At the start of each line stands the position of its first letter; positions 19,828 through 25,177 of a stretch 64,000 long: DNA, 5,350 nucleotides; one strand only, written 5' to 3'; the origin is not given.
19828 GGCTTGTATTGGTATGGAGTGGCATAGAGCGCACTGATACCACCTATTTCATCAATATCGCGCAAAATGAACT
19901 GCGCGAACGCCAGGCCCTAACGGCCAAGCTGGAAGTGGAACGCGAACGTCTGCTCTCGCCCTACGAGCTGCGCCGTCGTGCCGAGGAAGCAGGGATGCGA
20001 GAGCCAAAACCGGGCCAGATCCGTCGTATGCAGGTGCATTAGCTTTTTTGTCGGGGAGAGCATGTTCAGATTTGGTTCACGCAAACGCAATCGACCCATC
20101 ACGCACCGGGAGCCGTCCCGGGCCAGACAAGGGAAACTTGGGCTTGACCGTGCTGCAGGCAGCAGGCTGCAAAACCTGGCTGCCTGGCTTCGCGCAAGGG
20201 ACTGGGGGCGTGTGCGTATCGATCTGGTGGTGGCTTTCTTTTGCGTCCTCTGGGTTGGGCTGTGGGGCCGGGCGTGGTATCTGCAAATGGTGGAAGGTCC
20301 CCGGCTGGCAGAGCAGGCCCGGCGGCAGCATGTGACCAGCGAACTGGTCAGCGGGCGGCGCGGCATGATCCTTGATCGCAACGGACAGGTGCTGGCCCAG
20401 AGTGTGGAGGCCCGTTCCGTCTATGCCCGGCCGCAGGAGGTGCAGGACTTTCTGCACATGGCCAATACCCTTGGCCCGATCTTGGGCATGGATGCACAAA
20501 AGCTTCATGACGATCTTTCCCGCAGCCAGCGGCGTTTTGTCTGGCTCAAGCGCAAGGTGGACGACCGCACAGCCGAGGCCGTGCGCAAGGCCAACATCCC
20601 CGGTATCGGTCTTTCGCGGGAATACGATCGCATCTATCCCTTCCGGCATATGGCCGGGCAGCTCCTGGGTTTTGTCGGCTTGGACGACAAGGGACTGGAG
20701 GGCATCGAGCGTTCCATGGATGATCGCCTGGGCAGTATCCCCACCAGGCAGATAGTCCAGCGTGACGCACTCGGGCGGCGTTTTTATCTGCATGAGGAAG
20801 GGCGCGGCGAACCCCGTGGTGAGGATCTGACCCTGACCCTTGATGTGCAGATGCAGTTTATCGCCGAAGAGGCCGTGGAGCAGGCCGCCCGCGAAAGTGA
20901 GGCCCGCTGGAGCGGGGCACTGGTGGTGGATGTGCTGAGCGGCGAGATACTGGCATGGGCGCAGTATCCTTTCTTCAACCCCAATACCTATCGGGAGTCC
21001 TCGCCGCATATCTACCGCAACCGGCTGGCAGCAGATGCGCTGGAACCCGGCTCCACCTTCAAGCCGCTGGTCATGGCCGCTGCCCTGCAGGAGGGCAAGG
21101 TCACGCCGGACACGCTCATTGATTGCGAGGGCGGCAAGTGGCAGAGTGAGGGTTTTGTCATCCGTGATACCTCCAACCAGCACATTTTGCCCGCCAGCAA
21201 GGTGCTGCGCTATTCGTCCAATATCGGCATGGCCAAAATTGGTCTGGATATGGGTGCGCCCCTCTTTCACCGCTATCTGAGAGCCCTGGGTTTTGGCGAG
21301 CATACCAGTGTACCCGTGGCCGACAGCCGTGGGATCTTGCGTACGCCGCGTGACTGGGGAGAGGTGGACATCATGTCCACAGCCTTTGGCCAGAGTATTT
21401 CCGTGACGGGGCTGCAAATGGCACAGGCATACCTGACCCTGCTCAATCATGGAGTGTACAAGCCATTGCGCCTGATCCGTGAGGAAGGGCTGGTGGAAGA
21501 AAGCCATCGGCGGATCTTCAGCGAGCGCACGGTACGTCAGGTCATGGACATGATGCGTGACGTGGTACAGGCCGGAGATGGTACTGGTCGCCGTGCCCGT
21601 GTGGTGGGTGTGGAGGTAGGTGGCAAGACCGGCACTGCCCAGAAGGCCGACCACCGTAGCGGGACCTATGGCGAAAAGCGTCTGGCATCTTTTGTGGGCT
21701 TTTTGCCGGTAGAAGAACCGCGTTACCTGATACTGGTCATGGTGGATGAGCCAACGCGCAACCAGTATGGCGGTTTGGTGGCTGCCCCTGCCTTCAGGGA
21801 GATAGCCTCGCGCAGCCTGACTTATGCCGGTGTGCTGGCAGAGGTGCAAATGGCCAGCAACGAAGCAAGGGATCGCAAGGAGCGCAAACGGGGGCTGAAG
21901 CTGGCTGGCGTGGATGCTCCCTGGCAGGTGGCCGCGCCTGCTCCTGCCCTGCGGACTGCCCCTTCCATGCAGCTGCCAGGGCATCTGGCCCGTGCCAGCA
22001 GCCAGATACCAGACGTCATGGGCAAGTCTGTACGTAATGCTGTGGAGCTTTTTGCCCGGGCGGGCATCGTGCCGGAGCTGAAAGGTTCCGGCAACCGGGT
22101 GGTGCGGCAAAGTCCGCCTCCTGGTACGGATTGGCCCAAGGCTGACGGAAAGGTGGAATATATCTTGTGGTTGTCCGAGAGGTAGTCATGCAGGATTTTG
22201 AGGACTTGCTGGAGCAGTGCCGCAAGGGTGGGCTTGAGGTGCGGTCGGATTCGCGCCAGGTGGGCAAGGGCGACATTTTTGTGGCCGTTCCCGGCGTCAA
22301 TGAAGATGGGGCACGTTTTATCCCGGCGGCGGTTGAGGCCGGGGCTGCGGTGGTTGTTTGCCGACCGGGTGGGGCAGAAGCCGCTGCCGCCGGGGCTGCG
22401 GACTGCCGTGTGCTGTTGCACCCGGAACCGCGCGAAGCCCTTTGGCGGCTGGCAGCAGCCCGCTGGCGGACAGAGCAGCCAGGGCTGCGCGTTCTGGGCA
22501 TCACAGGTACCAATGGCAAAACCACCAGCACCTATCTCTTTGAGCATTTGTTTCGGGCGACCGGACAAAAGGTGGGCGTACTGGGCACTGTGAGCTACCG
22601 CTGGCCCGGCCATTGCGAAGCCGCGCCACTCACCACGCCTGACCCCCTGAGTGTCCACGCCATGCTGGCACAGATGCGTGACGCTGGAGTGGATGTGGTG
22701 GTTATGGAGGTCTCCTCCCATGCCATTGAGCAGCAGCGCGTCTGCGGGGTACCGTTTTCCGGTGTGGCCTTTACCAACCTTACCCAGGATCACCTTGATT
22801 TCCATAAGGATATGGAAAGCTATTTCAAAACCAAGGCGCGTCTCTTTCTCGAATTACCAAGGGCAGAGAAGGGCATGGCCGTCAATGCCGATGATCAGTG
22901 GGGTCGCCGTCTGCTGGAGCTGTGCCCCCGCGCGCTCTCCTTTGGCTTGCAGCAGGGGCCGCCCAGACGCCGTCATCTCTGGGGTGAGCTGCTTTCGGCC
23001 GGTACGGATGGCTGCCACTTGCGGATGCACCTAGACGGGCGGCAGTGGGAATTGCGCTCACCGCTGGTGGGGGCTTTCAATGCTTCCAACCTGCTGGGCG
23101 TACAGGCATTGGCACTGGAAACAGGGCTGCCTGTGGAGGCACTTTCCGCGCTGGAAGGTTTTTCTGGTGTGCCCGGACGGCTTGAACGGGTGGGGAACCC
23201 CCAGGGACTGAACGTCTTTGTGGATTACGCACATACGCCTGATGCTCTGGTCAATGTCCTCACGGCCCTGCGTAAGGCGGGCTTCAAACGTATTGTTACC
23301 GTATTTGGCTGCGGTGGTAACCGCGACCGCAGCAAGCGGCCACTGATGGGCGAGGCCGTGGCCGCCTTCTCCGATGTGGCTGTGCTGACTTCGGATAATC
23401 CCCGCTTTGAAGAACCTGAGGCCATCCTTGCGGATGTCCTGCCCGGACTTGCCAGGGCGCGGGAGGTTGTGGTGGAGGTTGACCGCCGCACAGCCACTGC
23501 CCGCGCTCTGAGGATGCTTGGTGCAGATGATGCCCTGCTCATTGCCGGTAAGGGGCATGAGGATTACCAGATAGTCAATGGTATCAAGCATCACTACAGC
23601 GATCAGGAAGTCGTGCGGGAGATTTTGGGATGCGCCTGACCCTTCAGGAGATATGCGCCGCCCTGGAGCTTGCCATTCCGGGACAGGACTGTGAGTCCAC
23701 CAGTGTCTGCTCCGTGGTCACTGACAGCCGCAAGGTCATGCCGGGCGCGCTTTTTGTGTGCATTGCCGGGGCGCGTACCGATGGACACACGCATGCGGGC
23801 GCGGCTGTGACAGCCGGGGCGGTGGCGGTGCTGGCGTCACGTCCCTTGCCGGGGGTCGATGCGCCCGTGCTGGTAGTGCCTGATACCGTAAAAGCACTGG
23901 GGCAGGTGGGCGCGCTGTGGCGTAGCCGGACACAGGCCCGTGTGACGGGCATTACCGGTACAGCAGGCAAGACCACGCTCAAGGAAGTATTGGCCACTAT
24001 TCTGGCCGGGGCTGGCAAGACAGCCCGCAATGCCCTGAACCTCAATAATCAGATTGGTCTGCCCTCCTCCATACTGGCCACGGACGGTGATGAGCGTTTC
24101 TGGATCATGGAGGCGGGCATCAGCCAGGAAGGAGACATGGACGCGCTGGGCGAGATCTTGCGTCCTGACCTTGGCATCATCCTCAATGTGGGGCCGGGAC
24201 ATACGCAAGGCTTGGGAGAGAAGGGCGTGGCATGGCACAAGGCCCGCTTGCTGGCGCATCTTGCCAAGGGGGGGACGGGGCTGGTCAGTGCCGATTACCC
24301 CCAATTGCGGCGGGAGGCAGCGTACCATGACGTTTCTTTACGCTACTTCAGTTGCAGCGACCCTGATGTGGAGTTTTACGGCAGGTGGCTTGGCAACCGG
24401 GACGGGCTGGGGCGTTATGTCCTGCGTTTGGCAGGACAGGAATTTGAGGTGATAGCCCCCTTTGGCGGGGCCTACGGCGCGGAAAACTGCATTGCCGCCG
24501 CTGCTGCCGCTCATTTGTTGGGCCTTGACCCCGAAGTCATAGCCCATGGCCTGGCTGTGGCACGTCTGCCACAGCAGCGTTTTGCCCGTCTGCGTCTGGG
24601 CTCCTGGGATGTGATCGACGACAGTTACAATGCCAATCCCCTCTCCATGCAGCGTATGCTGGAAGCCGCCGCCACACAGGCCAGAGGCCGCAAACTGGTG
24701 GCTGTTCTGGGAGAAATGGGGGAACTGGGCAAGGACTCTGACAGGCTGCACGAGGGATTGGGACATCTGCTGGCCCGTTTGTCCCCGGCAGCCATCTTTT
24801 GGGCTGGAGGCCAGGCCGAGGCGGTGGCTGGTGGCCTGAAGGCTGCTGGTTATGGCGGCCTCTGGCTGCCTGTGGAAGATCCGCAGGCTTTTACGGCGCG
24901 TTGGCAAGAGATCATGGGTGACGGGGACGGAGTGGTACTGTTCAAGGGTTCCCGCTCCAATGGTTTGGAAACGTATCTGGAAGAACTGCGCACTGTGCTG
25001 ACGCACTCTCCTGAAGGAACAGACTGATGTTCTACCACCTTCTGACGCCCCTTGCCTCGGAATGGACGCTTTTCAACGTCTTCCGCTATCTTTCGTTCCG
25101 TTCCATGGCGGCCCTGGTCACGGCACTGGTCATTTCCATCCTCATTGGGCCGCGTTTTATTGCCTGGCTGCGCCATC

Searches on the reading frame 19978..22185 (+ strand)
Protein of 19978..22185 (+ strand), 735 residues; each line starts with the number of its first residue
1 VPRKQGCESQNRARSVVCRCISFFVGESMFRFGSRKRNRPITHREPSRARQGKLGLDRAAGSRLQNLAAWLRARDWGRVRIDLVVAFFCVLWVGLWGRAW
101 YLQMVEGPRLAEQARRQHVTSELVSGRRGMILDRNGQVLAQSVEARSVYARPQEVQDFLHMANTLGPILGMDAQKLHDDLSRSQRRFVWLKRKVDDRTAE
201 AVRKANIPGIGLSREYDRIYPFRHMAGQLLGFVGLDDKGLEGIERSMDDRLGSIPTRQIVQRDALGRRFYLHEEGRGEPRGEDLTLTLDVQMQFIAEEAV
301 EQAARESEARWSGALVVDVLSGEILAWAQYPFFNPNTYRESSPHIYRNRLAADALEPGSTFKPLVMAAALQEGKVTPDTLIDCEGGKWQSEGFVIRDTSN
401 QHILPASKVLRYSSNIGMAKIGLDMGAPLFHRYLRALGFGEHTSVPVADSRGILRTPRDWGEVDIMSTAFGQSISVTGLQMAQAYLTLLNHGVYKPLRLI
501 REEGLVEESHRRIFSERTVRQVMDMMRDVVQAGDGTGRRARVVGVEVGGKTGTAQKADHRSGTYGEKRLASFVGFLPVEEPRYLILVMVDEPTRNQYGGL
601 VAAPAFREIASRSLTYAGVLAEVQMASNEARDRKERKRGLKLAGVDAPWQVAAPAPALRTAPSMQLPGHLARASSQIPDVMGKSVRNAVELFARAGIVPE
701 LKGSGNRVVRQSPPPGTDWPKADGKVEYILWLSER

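Call 50: search_protein_families(library=pfam, proteins=[window:19978-22185:+])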
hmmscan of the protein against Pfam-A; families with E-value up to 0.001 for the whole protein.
window:19978-22185:+ (735 aa): 4 families
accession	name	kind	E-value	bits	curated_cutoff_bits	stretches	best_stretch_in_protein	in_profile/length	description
PF00905.27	Transpeptidase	-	3.4e-68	230.5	22.1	1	314-610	3-298/299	Penicillin binding protein transpeptidase domain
PF03717.20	PBP_dimer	-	1.5e-15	58.5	24.4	1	126-267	4-174/180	Penicillin-binding Protein dimerisation domain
PF03793.24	PASTA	-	4.2e-10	39.9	23.2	1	676-726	2-58/64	PASTA domain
PF21922.1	PBP_dimer_2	-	0.00023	21.8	27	0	215-261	22-67/83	Penicillin binding protein A dimerisation domain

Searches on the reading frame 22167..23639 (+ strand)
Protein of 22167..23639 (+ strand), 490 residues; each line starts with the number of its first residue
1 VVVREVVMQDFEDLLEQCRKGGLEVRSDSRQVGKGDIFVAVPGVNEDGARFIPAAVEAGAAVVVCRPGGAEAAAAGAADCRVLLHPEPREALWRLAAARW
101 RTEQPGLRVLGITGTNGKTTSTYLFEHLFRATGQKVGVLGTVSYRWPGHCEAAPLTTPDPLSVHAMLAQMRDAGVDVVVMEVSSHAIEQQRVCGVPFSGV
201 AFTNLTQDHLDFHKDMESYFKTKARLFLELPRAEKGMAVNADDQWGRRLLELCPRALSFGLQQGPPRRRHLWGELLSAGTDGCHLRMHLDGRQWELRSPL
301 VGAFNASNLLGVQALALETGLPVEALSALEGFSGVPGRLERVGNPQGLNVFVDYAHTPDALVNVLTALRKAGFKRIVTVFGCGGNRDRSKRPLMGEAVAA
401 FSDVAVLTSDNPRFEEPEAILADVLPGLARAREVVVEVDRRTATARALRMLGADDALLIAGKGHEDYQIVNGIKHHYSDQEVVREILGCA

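Call 50: search_protein_families(library=pfam, proteins=[window:22167-23639:+])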
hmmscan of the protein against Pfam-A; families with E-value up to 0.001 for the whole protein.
window:22167-23639:+ (490 aa): 3 families
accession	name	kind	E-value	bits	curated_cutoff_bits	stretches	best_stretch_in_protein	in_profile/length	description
PF08245.18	Mur_ligase_M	-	3.3e-46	158.2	24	1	112-315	1-199/200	Mur ligase middle domain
PF02875.26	Mur_ligase_C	-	1.6e-32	113.4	28.4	1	337-463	1-127/127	Mur ligase, glutamate ligase domain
PF01225.30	Mur_ligase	-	6.9e-08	33.2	21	1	25-99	5-94/95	Mur ligase family, catalytic domain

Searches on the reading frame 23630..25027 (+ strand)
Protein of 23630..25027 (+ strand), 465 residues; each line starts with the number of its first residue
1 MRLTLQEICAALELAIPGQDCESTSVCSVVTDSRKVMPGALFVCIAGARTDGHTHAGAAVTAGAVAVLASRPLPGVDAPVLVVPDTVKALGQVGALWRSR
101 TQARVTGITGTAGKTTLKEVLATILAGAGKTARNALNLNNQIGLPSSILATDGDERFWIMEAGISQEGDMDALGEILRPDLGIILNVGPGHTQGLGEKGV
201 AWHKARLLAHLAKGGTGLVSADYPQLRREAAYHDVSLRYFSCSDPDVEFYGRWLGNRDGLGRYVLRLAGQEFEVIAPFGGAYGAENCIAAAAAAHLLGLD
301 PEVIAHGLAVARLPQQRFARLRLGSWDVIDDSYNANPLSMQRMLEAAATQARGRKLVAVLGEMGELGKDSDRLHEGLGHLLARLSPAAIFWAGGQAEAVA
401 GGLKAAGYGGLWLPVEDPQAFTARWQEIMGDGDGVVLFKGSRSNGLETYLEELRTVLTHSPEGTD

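Call 50: search_protein_families(library=pfam, proteins=[window:23630-25027:+])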
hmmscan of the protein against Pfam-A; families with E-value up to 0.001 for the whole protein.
window:23630-25027:+ (465 aa): 3 families
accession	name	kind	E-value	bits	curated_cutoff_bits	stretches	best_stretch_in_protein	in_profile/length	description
PF08245.18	Mur_ligase_M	-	1.3e-22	81.2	24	1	108-294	1-200/200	Mur ligase middle domain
PF02875.26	Mur_ligase_C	-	3.3e-14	54.2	28.4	1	317-442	2-127/127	Mur ligase, glutamate ligase domain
PF01225.30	Mur_ligase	-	4.7e-08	33.7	21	1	29-93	5-90/95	Mur ligase family, catalytic domain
